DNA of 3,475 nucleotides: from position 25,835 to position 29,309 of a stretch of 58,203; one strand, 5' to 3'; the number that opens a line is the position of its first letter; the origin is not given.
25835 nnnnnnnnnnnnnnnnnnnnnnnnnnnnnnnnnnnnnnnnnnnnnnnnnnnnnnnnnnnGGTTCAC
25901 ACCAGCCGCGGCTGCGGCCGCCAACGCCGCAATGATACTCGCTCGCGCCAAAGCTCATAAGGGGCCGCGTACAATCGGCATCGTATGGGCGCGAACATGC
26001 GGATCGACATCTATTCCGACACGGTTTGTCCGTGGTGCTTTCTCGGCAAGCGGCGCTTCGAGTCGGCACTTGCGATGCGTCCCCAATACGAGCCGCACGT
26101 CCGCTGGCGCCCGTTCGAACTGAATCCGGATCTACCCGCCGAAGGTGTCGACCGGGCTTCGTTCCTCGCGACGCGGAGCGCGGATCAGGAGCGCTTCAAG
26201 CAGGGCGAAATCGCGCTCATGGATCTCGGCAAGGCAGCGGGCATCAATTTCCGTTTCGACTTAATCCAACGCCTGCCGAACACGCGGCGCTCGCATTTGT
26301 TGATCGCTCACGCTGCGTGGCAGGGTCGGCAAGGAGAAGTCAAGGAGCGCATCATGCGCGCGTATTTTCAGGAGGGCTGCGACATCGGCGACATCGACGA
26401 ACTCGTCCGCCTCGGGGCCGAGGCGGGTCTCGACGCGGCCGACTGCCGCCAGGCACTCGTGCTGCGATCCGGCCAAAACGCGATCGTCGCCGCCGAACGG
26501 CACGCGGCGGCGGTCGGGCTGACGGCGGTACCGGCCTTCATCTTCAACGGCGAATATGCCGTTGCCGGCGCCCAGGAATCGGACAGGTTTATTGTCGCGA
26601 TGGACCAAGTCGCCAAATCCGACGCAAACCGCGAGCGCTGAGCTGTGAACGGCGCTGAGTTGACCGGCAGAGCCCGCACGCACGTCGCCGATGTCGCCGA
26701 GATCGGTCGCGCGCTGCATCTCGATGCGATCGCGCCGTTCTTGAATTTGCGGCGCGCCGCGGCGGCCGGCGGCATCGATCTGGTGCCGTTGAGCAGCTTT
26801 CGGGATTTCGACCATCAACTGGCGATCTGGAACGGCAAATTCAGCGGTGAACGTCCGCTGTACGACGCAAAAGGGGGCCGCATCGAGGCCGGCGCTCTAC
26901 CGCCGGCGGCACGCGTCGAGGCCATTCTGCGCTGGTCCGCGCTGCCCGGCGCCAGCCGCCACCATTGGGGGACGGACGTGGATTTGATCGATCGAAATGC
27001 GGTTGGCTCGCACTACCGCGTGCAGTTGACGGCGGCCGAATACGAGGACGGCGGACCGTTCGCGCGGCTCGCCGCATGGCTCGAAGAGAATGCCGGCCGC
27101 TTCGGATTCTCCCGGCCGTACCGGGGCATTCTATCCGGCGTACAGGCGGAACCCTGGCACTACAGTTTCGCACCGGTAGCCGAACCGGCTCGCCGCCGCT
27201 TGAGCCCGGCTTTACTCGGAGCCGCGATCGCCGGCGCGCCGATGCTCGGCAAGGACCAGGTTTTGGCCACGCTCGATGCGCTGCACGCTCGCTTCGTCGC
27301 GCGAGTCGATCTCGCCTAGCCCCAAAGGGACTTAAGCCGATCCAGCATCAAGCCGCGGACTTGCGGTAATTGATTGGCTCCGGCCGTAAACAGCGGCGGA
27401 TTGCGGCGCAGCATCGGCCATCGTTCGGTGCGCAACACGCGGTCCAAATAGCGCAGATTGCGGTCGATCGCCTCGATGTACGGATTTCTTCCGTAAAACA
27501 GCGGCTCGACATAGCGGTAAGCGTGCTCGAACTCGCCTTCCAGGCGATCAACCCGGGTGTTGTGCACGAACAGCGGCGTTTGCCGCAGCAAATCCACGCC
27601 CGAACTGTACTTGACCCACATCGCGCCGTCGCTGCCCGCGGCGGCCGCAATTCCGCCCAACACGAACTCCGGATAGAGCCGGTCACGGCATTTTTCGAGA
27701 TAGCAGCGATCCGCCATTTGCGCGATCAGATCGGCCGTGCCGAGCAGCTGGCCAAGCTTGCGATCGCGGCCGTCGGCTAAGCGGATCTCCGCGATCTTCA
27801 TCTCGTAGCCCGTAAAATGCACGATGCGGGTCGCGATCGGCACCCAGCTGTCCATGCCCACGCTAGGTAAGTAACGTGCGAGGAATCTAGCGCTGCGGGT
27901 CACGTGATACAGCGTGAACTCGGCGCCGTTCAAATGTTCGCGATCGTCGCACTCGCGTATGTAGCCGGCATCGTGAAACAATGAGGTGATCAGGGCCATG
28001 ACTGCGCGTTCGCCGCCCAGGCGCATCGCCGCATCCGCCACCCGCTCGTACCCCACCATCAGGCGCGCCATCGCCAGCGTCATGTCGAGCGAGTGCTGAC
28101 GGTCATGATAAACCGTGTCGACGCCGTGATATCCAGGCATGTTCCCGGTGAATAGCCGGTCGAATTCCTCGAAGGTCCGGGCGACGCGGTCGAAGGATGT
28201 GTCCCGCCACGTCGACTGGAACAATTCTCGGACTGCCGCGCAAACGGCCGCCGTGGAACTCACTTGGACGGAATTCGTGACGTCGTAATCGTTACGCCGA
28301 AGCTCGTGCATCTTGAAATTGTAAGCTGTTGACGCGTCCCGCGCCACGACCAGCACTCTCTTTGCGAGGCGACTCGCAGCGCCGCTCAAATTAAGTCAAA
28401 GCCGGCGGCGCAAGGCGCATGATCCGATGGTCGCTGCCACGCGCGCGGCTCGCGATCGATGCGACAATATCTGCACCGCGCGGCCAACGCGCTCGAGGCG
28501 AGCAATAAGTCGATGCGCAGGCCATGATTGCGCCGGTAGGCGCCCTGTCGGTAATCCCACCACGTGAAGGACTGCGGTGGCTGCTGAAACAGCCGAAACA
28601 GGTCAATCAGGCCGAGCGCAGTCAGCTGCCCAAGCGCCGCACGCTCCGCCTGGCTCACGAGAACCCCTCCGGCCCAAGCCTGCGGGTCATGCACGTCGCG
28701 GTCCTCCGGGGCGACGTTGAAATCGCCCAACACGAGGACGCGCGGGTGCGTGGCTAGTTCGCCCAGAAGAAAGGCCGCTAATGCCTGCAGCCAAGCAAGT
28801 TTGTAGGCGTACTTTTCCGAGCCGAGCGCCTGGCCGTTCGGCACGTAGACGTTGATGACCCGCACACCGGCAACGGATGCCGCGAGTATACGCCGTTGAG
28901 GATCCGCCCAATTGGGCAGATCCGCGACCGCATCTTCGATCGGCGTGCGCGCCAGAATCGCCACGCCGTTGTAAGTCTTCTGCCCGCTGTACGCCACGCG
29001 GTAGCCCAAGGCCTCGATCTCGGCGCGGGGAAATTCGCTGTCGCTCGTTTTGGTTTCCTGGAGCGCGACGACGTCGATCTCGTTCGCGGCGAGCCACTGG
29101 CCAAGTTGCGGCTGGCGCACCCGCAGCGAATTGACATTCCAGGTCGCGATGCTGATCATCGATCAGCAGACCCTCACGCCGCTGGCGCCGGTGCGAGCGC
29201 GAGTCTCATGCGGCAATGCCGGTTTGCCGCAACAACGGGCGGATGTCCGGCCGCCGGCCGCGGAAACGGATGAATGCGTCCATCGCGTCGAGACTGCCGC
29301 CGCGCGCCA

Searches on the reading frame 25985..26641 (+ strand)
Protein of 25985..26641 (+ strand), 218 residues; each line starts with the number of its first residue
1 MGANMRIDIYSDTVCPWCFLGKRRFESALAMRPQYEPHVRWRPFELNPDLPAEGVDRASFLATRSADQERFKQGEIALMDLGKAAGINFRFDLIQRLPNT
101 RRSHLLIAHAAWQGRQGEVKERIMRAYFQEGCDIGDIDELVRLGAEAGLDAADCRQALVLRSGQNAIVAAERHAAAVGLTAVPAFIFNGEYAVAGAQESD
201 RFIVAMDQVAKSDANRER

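Call 3: search_protein_families(library=pfam, proteins=[window:25985-26641:+])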
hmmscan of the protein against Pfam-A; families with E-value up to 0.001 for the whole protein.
window:25985-26641:+ (218 aa): 2 families
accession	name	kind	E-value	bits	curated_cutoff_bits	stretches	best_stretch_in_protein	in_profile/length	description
PF01323.26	DSBA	-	1.9e-32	113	25.6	1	7-202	2-186/191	DSBA-like thioredoxin domain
PF13462.12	Thioredoxin_4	-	0.00054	20.6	23.2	0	121-199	81-156/165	Thioredoxin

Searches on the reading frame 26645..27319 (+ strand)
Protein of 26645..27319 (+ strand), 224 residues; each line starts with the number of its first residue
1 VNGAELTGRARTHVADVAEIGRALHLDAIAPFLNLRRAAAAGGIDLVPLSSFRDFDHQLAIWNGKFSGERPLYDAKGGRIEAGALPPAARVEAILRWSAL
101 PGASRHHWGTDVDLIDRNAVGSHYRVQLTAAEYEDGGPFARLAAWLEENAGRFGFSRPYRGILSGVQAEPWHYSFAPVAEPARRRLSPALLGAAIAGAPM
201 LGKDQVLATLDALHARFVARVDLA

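Call 3: search_protein_families(library=pfam, proteins=[window:26645-27319:+])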
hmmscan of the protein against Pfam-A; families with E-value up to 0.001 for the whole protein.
window:26645-27319:+ (224 aa): 1 family
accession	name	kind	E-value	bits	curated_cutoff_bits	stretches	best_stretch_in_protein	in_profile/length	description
PF02557.22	VanY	-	3.8e-29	101.6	25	1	23-177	3-131/132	D-alanyl-D-alanine carboxypeptidase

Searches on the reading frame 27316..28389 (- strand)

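Call 3: search_protein_families(library=pfam, proteins=[window:27316-28389:-])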
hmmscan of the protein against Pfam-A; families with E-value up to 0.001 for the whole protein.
window:27316-28389:- (357 aa): 0 families

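Call 5: search_protein_families(library=ncbifam, proteins=[window:27316-28389:-], max_evalue=0.01)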
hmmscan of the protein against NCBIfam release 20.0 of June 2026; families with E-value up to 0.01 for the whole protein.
window:27316-28389:- (357 aa): 1 family
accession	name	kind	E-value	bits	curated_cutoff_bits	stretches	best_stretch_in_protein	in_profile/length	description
NF045583.1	Npun_R2479_HDIG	equivalog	8e-07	28.6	400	1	155-250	130-220/275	Npun_R2479 family HD domain-containing metalloprotein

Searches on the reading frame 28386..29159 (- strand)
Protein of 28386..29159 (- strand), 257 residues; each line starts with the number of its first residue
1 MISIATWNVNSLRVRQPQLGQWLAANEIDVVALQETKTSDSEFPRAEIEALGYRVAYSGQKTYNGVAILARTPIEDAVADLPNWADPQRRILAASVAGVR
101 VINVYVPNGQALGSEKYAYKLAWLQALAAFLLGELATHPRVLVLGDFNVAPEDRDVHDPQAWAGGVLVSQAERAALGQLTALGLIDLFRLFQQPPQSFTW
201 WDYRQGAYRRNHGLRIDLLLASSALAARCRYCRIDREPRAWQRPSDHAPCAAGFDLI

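Call 3: search_protein_families(library=pfam, proteins=[window:28386-29159:-])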
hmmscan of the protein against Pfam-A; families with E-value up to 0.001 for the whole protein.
window:28386-29159:- (257 aa): 1 family
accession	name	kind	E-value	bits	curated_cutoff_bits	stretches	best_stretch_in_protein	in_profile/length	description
PF03372.29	Exo_endo_phos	-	6.9e-33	114.6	24.5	1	5-247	1-225/225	Endonuclease/Exonuclease/phosphatase family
